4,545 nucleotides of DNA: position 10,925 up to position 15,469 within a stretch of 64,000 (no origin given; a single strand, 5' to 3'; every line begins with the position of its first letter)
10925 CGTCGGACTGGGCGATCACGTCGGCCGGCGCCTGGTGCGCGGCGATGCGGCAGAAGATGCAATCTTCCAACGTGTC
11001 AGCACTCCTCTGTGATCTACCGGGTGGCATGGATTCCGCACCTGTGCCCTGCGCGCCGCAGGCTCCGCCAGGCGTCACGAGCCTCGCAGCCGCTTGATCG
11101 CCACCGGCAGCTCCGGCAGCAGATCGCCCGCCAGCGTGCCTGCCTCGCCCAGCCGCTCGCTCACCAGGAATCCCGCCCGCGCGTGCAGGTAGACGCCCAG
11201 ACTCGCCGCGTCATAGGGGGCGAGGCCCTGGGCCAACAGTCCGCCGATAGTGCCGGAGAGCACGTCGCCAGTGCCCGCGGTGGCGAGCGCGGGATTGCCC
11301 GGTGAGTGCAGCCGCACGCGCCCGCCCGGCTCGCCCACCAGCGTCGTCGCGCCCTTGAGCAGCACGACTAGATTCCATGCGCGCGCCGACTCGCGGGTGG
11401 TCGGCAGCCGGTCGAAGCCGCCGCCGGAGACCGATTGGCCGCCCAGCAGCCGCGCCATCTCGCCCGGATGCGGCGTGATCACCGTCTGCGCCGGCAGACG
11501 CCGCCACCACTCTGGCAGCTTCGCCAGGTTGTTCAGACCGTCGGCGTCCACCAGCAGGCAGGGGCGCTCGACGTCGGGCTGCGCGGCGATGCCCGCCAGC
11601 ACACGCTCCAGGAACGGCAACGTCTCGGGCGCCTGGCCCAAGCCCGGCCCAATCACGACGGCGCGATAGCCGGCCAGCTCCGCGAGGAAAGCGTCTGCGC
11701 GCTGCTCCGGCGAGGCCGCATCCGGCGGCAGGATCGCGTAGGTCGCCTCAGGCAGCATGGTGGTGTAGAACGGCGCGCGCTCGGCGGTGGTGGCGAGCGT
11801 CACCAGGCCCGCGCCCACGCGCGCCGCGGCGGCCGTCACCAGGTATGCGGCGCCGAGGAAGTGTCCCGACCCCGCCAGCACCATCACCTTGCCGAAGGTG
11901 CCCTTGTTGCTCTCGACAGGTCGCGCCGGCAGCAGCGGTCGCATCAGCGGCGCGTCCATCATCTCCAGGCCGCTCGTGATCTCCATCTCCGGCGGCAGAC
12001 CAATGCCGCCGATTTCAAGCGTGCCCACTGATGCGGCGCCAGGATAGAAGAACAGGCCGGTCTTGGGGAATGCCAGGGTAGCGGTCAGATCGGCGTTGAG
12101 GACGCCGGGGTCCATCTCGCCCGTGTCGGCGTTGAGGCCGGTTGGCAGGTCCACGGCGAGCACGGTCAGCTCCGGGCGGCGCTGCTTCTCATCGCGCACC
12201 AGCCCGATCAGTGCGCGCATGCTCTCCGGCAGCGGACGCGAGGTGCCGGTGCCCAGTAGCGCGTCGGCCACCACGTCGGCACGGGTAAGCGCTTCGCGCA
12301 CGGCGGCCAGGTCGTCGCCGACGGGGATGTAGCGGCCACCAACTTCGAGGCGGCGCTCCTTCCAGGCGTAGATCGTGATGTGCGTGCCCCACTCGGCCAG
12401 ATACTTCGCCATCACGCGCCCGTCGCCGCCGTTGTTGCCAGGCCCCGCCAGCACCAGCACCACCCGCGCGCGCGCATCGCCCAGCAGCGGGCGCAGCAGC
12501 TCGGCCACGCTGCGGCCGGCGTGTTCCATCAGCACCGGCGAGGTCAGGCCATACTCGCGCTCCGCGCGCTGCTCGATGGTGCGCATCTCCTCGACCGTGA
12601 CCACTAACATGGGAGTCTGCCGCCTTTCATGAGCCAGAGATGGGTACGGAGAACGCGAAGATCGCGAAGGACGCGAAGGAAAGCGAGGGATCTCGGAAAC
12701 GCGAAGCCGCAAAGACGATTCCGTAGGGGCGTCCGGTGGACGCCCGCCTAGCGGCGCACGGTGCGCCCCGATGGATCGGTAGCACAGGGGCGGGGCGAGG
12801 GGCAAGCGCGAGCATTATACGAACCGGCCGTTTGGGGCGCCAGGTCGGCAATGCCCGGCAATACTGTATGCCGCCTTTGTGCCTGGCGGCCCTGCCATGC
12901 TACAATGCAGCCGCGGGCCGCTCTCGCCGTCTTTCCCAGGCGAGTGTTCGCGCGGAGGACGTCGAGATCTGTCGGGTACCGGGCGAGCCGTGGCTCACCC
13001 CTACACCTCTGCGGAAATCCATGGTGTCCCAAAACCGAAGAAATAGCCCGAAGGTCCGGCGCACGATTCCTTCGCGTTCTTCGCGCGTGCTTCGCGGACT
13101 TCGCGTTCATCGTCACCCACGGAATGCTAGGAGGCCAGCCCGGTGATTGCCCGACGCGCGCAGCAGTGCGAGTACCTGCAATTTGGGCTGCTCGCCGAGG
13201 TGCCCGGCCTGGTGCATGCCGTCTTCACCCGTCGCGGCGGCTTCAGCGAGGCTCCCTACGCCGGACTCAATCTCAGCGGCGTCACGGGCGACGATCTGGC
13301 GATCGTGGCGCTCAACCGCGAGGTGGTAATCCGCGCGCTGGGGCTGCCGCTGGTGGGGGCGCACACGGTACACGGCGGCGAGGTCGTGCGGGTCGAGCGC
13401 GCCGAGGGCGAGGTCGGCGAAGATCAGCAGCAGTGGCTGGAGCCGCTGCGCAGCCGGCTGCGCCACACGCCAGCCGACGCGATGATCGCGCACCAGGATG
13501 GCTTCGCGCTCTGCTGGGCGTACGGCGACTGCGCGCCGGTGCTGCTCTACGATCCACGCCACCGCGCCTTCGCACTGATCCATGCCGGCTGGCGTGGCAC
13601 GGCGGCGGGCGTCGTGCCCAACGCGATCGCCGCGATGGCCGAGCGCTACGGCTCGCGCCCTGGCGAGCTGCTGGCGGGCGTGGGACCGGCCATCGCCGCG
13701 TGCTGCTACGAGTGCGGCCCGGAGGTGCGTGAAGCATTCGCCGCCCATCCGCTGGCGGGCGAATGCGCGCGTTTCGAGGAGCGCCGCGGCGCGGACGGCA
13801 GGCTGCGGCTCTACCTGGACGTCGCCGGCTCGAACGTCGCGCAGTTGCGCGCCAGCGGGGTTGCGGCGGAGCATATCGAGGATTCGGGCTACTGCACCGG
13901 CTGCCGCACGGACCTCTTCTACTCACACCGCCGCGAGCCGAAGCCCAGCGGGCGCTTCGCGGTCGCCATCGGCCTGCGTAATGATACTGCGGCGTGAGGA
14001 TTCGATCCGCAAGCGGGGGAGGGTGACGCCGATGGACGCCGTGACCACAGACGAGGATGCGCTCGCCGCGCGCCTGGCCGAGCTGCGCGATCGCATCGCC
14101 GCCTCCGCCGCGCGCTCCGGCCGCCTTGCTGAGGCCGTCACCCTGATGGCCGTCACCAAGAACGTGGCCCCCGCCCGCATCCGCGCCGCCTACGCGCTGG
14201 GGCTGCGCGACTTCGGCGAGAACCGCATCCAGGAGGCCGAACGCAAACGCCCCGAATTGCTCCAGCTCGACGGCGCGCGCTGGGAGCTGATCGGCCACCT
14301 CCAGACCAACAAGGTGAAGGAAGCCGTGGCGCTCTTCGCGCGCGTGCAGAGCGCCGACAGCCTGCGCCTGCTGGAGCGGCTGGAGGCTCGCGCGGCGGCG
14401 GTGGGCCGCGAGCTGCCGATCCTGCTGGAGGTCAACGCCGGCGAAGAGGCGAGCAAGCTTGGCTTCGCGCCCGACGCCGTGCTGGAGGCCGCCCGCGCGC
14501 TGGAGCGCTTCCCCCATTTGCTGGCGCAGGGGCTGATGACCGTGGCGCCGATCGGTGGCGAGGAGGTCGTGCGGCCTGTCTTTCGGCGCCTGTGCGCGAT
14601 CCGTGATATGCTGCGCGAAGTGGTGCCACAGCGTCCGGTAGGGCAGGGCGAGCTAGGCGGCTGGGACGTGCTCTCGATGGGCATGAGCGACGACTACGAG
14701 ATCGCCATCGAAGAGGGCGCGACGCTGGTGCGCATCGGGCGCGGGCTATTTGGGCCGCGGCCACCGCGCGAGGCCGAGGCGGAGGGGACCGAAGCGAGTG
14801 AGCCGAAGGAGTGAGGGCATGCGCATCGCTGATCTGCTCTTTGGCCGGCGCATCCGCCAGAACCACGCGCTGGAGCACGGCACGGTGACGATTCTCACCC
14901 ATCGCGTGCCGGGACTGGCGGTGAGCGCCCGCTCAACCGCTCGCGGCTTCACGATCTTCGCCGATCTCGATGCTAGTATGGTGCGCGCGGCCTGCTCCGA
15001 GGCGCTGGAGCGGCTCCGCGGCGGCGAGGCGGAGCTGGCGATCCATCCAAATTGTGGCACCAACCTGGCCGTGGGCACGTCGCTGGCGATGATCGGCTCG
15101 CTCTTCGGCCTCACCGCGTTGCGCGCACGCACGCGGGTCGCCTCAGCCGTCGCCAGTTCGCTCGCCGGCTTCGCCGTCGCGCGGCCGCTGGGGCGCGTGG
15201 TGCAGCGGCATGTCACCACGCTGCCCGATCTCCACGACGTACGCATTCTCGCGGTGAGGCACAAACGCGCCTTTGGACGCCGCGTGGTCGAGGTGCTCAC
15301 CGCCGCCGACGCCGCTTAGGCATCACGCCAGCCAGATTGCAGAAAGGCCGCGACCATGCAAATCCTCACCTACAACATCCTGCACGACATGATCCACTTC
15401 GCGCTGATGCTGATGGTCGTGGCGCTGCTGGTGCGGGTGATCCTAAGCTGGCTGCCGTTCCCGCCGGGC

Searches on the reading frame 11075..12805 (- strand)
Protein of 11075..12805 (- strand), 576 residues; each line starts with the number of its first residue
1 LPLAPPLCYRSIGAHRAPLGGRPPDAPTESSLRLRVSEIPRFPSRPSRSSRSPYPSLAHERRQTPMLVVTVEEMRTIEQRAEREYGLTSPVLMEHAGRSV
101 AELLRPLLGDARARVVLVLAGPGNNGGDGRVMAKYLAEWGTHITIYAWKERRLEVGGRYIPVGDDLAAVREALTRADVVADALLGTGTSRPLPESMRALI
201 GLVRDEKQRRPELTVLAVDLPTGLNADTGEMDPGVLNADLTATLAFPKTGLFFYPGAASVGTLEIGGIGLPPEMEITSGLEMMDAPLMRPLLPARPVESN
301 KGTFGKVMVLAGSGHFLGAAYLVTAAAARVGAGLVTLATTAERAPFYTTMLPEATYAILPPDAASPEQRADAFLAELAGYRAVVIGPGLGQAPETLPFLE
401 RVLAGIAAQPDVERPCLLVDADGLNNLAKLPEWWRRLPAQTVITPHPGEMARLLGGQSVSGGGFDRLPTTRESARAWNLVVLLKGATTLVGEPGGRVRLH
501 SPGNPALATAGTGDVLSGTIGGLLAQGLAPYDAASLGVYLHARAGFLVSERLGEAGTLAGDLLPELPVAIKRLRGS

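Call 72: search_protein_families(library=pfam, proteins=[window:11075-12805:-], max_evalue=0.001)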
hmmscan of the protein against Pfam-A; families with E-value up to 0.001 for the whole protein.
window:11075-12805:- (576 aa): 2 families
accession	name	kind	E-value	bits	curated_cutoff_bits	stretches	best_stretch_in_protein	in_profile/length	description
PF01256.23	Carb_kinase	-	1.5e-53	182.2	27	1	307-564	1-238/242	NAD(P)H-hydrate dehydratase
PF03853.21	YjeF_N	-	1.6e-32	113.2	24.9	1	91-250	3-169/169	YjeF-related protein N-terminus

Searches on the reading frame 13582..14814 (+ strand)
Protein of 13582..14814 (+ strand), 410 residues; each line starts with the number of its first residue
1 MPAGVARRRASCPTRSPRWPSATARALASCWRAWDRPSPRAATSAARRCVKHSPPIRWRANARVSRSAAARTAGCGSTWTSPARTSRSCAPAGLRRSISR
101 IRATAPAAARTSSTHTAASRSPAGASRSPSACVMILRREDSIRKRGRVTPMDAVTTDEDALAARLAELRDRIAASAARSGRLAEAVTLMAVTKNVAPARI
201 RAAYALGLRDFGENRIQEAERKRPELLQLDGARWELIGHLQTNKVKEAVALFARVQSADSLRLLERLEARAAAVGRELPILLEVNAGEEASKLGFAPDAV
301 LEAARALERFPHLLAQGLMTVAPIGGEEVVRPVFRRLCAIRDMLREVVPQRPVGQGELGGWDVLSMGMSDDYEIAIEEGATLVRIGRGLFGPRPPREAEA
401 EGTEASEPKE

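Call 72: search_protein_families(library=pfam, proteins=[window:13582-14814:+], max_evalue=0.001)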
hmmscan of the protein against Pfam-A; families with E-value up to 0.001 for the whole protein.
window:13582-14814:+ (410 aa): 1 family
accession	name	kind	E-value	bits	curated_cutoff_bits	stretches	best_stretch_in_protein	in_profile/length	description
PF01168.26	Ala_racemase_N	-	1.4e-16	61.3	24.1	1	171-394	5-220/220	Alanine racemase, N-terminal domain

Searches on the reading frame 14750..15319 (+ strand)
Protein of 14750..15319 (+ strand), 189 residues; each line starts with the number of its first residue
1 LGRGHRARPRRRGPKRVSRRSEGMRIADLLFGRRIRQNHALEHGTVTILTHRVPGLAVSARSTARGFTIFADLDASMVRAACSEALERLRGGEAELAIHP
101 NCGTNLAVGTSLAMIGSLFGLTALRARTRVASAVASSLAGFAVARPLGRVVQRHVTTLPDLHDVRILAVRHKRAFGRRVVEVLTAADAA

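Call 72: search_protein_families(library=pfam, proteins=[window:14750-15319:+], max_evalue=0.001)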
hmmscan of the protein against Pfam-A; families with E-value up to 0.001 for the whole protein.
window:14750-15319:+ (189 aa): 1 family
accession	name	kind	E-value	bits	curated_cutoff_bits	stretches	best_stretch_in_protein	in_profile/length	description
PF19928.4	DUF6391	-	2.7e-38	131.6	33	1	34-168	1-133/134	Domain of unknown function (DUF6391)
